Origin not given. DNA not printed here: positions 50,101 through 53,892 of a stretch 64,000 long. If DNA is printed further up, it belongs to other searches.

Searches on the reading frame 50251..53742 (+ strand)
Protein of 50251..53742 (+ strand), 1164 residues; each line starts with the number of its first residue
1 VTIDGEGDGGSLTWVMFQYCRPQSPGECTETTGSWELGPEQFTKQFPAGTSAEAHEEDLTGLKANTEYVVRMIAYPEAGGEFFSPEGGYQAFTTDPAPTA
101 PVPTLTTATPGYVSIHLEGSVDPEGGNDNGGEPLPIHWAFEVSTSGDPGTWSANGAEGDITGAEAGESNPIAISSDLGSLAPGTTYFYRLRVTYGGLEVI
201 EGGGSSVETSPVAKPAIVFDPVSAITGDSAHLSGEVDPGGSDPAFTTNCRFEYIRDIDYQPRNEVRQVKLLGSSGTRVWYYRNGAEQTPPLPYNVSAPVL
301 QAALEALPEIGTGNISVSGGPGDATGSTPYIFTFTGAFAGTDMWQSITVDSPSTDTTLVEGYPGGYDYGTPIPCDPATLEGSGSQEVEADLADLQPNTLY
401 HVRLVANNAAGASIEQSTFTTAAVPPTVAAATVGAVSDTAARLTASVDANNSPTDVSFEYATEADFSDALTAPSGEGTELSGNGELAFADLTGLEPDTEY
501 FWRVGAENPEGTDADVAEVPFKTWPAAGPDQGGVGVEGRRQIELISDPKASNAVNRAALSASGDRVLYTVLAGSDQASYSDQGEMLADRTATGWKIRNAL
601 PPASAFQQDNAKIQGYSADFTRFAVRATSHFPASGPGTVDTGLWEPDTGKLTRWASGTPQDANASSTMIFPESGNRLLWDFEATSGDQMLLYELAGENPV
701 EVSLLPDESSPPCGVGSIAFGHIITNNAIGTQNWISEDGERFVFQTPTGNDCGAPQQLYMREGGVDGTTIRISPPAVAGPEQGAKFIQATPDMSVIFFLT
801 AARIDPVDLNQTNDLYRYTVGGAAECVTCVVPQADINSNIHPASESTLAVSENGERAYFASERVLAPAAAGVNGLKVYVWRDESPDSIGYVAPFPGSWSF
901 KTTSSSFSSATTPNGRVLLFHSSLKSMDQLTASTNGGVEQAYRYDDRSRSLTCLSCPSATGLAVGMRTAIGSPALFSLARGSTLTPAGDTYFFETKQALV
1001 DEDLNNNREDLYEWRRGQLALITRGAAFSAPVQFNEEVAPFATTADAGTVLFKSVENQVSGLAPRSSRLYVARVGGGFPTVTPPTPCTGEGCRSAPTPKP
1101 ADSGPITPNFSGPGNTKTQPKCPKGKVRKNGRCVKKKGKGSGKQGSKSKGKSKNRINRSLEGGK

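Call 87: search_protein_families(library=pfam, proteins=[window:50251-53742:+], max_evalue=0.00001)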
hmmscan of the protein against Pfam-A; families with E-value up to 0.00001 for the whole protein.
window:50251-53742:+ (1164 aa): 4 families
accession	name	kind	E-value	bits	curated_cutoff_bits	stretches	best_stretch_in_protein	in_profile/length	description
PF16656.11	Pur_ac_phosph_N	-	2.3e-17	63.8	30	0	449-509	21-83/93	Purple acid Phosphatase, N-terminal domain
PF00041.27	fn3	-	5.8e-11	42.9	25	0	385-418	47-79/84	Fibronectin type III domain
PF16655.11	PhoD_N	-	1.2e-09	39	30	0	444-508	16-80/90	PhoD-like phosphatase, N-terminal domain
PF25059.1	FN3_DSCAM-DSCAML_C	-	1.7e-08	35.1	39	0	386-423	44-81/89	DSCAM/DSCAML C-terminal Fn3-like domain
